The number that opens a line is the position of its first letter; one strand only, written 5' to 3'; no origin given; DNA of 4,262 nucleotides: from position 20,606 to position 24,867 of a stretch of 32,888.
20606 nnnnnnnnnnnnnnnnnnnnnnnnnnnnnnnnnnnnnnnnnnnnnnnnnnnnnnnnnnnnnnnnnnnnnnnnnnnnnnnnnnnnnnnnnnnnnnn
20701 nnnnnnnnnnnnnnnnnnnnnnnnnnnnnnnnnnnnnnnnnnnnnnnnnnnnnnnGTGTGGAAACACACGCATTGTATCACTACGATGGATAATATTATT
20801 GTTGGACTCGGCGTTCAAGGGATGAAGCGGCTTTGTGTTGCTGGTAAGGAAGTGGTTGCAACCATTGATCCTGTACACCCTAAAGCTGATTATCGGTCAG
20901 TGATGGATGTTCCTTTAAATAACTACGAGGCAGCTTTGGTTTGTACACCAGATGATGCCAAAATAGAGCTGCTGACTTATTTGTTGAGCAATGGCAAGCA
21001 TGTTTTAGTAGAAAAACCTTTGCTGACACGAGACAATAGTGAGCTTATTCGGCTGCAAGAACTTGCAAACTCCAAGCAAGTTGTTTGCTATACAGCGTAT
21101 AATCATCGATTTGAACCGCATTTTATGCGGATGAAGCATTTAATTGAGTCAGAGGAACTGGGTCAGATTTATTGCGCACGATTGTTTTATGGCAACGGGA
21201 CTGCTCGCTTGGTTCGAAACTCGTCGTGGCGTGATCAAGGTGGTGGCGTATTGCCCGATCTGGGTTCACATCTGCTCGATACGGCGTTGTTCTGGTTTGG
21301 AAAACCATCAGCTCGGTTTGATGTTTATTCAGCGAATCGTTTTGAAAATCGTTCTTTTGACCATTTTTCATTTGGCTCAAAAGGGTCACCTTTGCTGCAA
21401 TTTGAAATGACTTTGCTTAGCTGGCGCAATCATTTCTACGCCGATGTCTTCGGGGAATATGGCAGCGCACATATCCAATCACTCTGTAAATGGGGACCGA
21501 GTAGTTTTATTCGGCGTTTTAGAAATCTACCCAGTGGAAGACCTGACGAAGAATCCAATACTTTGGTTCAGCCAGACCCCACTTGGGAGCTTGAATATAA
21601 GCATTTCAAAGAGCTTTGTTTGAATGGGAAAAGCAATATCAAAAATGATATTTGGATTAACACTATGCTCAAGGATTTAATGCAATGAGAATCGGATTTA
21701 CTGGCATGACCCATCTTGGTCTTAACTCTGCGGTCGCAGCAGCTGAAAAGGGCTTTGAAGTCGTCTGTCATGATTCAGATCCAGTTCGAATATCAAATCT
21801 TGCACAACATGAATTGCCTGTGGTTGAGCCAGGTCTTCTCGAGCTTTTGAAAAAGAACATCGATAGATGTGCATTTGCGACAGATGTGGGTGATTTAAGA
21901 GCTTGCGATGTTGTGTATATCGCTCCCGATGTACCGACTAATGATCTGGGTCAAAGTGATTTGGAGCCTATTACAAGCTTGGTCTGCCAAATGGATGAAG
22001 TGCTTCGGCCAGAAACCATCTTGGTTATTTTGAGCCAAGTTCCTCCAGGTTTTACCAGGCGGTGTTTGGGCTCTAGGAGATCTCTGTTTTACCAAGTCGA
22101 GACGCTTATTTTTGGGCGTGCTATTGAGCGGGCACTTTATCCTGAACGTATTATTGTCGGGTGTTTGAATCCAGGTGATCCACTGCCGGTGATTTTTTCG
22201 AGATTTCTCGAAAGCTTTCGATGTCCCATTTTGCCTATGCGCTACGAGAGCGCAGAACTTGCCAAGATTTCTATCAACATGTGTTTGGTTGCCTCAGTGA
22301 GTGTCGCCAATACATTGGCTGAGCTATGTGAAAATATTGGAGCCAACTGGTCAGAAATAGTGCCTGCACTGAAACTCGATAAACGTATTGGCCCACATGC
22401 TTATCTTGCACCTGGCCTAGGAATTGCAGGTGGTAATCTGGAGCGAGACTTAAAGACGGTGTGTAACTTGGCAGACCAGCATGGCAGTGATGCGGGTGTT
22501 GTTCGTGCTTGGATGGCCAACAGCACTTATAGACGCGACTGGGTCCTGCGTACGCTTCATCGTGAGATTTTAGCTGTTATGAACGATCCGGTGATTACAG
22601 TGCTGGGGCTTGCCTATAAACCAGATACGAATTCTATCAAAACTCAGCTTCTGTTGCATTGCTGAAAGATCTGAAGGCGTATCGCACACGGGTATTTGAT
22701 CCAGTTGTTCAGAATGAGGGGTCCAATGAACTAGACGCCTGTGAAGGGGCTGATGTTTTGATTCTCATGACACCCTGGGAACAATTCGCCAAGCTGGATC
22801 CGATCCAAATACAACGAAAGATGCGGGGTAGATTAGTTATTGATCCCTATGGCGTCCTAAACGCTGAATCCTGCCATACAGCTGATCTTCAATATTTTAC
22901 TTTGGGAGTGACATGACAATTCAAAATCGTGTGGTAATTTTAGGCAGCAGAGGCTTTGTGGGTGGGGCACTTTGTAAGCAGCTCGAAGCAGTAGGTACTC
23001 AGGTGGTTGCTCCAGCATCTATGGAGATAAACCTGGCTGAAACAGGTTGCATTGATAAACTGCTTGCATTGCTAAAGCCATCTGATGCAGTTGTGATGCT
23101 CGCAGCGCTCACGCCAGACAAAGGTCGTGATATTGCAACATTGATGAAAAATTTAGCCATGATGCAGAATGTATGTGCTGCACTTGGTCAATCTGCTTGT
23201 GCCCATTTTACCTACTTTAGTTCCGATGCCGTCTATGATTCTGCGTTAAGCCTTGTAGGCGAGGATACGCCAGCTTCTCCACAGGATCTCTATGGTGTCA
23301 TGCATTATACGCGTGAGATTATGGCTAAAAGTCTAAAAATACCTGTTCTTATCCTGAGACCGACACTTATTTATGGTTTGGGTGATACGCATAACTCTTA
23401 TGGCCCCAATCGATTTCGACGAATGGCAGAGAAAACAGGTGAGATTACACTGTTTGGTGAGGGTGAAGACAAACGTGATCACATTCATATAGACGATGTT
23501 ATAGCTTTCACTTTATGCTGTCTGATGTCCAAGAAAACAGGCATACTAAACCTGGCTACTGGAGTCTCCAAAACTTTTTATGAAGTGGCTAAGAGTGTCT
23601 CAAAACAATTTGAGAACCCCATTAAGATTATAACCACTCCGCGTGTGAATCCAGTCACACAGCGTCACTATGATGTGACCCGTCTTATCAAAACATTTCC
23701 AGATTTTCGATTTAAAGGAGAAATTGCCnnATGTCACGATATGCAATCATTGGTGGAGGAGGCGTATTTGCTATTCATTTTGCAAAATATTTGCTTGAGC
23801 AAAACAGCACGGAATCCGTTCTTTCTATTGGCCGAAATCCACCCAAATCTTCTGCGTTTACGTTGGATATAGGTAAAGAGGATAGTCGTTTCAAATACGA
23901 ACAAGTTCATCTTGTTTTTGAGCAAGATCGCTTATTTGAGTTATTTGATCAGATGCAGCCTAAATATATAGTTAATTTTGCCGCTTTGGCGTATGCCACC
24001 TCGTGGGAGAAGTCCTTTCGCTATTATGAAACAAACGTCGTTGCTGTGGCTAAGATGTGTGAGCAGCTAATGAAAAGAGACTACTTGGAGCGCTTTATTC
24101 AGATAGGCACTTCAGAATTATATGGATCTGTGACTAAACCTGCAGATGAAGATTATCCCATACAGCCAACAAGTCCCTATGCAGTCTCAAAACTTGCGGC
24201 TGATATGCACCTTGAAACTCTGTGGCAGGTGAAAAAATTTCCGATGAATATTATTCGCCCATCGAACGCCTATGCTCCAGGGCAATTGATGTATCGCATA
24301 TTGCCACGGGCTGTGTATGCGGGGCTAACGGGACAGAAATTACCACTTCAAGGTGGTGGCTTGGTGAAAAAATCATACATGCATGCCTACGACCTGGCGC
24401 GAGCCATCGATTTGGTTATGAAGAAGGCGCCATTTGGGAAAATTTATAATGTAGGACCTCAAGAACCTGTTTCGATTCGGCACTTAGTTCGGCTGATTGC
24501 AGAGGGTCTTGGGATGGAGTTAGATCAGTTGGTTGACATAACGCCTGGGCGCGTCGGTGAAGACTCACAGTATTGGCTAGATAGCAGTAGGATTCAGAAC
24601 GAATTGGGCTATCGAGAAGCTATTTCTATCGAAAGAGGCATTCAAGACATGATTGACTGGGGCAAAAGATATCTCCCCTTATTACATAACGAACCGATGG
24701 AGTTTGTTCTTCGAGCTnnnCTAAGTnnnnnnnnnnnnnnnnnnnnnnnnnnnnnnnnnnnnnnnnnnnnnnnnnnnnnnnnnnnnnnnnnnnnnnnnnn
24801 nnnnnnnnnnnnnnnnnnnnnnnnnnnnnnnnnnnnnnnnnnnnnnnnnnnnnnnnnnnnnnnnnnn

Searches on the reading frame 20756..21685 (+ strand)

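Call 14: search_protein_families(library=pfam, proteins=[window:20756-21685:+], max_evalue=0.01)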
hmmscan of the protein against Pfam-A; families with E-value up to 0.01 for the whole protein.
window:20756-21685:+ (310 aa): 3 families
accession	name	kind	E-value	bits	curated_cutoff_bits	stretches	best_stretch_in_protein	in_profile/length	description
PF22725.1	GFO_IDH_MocA_C3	-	6.6e-12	46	27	1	123-237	1-122/124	GFO/IDH/MocA C-terminal domain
PF01408.29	GFO_IDH_MocA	-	1.4e-09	39.2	24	1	41-114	49-119/120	Oxidoreductase family, NAD-binding Rossmann fold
PF02894.22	GFO_IDH_MocA_C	-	1.8e-08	34.9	22.9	1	127-190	1-68/218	Oxidoreductase family, C-terminal alpha/beta domain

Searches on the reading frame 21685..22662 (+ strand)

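Call 5: search_protein_families(library=pfam, proteins=[window:21685-22662:+], max_evalue=0.01)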
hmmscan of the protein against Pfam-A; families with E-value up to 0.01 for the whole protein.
window:21685-22662:+ (326 aa): 2 families
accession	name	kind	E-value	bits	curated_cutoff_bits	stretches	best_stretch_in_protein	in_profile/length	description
PF03721.20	UDPG_MGDP_dh_N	-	1.1e-23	84.2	27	1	1-160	1-175/187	UDP-glucose/GDP-mannose dehydrogenase family, NAD binding domain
PF00984.24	UDPG_MGDP_dh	-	9.2e-19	67.8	25.4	1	188-277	1-89/94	UDP-glucose/GDP-mannose dehydrogenase family, central domain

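Call 6: search_protein_families(library=ncbifam, proteins=[window:21685-22662:+], max_evalue=0.01)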
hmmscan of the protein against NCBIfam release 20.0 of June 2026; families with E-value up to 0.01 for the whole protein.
window:21685-22662:+ (326 aa): 7 families
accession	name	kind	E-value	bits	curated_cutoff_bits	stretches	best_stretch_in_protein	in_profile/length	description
TIGR03026.1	NDP-sugDHase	subfamily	2e-49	168.5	189.8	1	1-319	1-331/413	nucleotide sugar dehydrogenase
NF047673.2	TeichurnBiosyTuaD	equivalog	3.9e-41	141.6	700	1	3-320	4-329/439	UDP-glucose 6-dehydrogenase TuaD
NF041297.1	UDPGDh_AglM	equivalog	6.6e-30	104.4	670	1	1-319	1-334/429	UDP-glucose 6-dehydrogenase AglM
NF040825.1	UDPMaNacDH_Arch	equivalog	9.2e-20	70.9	750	1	1-319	1-326/418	UDP-N-acetyl-D-mannosamine dehydrogenase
NF011631.0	PRK15057.1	equivalog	3.6e-16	59.2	757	1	1-289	1-289/388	UDP-glucose 6-dehydrogenase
NF008286.0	PRK11064.1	equivalog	7.6e-12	44.5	459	2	3-126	6-128/420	UDP-N-acetyl-D-mannosamine dehydrogenase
NF011729.0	PRK15182.1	equivalog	0.00093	18.1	592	1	2-156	8-156/425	Vi polysaccharide biosynthesis UDP-N-acetylglucosamine C-6 dehydrogenase TviB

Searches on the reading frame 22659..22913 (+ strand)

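Call 5: search_protein_families(library=pfam, proteins=[window:22659-22913:+], max_evalue=0.01)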
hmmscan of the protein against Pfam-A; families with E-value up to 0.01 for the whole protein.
window:22659-22913:+ (85 aa): 1 family
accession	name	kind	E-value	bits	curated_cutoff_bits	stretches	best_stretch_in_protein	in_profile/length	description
PF03720.21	UDPG_MGDP_dh_C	-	2e-09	38.2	30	1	7-68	30-102/103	UDP-glucose/GDP-mannose dehydrogenase family, UDP binding domain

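Call 6: search_protein_families(library=ncbifam, proteins=[window:22659-22913:+], max_evalue=0.01)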
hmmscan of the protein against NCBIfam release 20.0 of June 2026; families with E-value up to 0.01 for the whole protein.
window:22659-22913:+ (85 aa): 3 families
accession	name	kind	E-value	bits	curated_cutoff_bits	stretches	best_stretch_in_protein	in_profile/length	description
NF040825.1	UDPMaNacDH_Arch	equivalog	3e-05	23.1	750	1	9-68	343-402/418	UDP-N-acetyl-D-mannosamine dehydrogenase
TIGR03026.1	NDP-sugDHase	subfamily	4.2e-05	22.5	189.8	1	9-62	348-410/413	nucleotide sugar dehydrogenase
NF047673.2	TeichurnBiosyTuaD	equivalog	4.8e-05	22.7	700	1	25-83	372-430/439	UDP-glucose 6-dehydrogenase TuaD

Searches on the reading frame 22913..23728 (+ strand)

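Call 5: search_protein_families(library=pfam, proteins=[window:22913-23728:+], max_evalue=0.01)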
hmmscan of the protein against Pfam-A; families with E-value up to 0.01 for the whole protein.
window:22913-23728:+ (272 aa): 6 families
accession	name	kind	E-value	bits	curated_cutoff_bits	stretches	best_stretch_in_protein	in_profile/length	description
PF01370.27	Epimerase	-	7.6e-29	101.2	20.9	1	7-213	1-238/240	NAD dependent epimerase/dehydratase family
PF04321.23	RmlD_sub_bind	-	3e-14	53.2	27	1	6-253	2-246/287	RmlD substrate binding domain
PF16363.11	GDP_Man_Dehyd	-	2.8e-06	27.5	27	1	86-237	111-270/332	GDP-mannose 4,6 dehydratase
PF01073.25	3Beta_HSD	-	0.0041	16.6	22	0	9-28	2-21/280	3-beta hydroxysteroid dehydrogenase/isomerase family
PF02826.25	2-Hacid_dh_C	-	0.0048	16.7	25.1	1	5-72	37-107/178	D-isomer specific 2-hydroxyacid dehydrogenase, NAD binding domain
PF13460.12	NAD_binding_10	-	0.0053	17.1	27.2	0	41-153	45-146/184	NAD(P)H-binding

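Call 6: search_protein_families(library=ncbifam, proteins=[window:22913-23728:+], max_evalue=0.01)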
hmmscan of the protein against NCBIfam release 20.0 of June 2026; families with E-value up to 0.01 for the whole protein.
window:22913-23728:+ (272 aa): 14 families
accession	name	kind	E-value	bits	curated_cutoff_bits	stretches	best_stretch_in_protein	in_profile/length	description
TIGR01214.1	rmlD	equivalog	3.1e-17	62.6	224.05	1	6-255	1-248/285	dTDP-4-dehydrorhamnose reductase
TIGR02197.1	heptose_epim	equivalog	8.7e-16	58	274.6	1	8-244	2-273/316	ADP-glyceromanno-heptose 6-epimerase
NF047922.1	GDPFucSynFcl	equivalog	3.3e-13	49.8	500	1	4-232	2-252/308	GDP-L-fucose synthase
NF042422.1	oxyalk_red_OleD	equivalog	5.7e-09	35.8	580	1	6-198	2-209/329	2-alkyl-3-oxoalkanoate reductase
TIGR04180.1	EDH_00030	hypoth_equivalog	7.6e-09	35.1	475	1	77-248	94-272/297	NAD-dependent 4,6-dehydratase LegB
NF008360.0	PRK11150.1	equivalog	2.6e-07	30.2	452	1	99-243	111-265/310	ADP-glyceromanno-heptose 6-epimerase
NF042423.1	oxyalk_red_Shew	equivalog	3.5e-07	29.6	580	1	5-197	9-214/331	2-alkyl-3-oxoalkanoate reductase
TIGR01777.1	yfcH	hypoth_equivalog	5.9e-07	29.3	207.35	0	179-243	186-250/292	TIGR01777 family oxidoreductase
TIGR01179.1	galE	equivalog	1e-06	27.8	262.3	0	39-141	54-159/332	UDP-glucose 4-epimerase GalE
TIGR01181.1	dTDP_gluc_dehyt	equivalog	1.2e-06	27.9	365.1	1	87-243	107-271/321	dTDP-glucose 4,6-dehydratase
NF058621.1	DiazavRedAvaA7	equivalog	6.3e-05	22.8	400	1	138-215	156-230/304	3-diazoavenalumate denitrifying reductase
NF043036.1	ErythonDh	equivalog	0.0019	17.5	325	0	39-137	59-159/321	D-erythronate dehydrogenase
NF050030.1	thlkprotThyD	equivalog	0.0029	16.9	400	0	6-33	2-29/305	thylakoid membrane protein ThyD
NF006565.0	PRK09072.1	equivalog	0.008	15.7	238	0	4-104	5-97/265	SDR family oxidoreductase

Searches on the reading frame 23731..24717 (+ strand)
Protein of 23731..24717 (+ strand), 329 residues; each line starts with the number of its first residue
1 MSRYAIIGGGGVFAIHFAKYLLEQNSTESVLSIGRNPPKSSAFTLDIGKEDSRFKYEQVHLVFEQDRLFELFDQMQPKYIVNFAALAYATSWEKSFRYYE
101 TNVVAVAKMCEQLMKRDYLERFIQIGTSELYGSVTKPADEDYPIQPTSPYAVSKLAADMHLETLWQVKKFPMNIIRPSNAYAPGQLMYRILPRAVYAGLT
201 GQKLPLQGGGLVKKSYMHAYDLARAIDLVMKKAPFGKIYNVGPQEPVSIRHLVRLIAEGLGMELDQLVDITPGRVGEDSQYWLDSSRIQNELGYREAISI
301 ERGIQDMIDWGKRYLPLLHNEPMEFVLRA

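Call 5: search_protein_families(library=pfam, proteins=[window:23731-24717:+], max_evalue=0.01)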
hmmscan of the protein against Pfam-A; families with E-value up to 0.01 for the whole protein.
window:23731-24717:+ (329 aa): 5 families
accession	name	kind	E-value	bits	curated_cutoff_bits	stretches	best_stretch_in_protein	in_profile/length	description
PF16363.11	GDP_Man_Dehyd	-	9.6e-40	137.5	27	1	6-307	2-332/332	GDP-mannose 4,6 dehydratase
PF01370.27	Epimerase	-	1.2e-36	126.7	20.9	1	6-242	3-240/240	NAD dependent epimerase/dehydratase family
PF02719.21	Polysacc_synt_2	-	0.00025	20.7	20.2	1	6-127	3-128/293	Polysaccharide biosynthesis protein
PF04321.23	RmlD_sub_bind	-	0.0023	17.5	27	1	64-179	39-150/287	RmlD substrate binding domain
PF07993.18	NAD_binding_4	-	0.0044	16.7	20.1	0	98-182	108-209/258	Male sterility protein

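Call 6: search_protein_families(library=ncbifam, proteins=[window:23731-24717:+], max_evalue=0.01)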
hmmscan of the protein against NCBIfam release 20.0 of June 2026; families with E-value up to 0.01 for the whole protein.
window:23731-24717:+ (329 aa): 14 families
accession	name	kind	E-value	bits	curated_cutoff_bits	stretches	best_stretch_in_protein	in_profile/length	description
TIGR01181.1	dTDP_gluc_dehyt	equivalog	1.6e-49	168.8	365.1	1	5-310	3-310/321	dTDP-glucose 4,6-dehydratase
TIGR04180.1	EDH_00030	hypoth_equivalog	1.1e-24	87.1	475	1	80-295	74-293/297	NAD-dependent 4,6-dehydratase LegB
TIGR01179.1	galE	equivalog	3.8e-24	85.1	262.3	2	6-180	4-176/332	UDP-glucose 4-epimerase GalE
NF007582.0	PRK10217.1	equivalog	8.5e-24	84.3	698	1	1-310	1-330/355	dTDP-glucose 4,6-dehydratase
NF007490.0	PRK10084.1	subfamily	1e-22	80.7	649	1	6-310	5-333/361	dTDP-glucose 4,6-dehydratase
NF007956.0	PRK10675.1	subfamily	1.8e-14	53.6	394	1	6-313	5-331/338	UDP-glucose 4-epimerase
TIGR01472.1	gmd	equivalog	2.9e-11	43.2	415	1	66-264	67-272/342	GDP-mannose 4,6-dehydratase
TIGR02622.1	CDP_4_6_dhtase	equivalog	1.8e-10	40.5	278.45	1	47-314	47-333/352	CDP-glucose 4,6-dehydratase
NF047922.1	GDPFucSynFcl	equivalog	1e-09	38.3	500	1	186-310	178-300/308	GDP-L-fucose synthase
TIGR02197.1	heptose_epim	equivalog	2.6e-06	26.8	274.6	1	52-310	39-312/316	ADP-glyceromanno-heptose 6-epimerase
TIGR01214.1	rmlD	equivalog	9.1e-05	21.7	224.05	1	6-183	4-153/285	dTDP-4-dehydrorhamnose reductase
NF043036.1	ErythonDh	equivalog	0.0016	17.7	325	1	6-160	5-159/321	D-erythronate dehydrogenase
NF041015.1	UDPsulfquin_syn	equivalog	0.0036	16.3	575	0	197-310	245-362/384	UDP-sulfoquinovose synthase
NF042423.1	oxyalk_red_Shew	equivalog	0.0066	15.5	580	0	75-256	68-253/331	2-alkyl-3-oxoalkanoate reductase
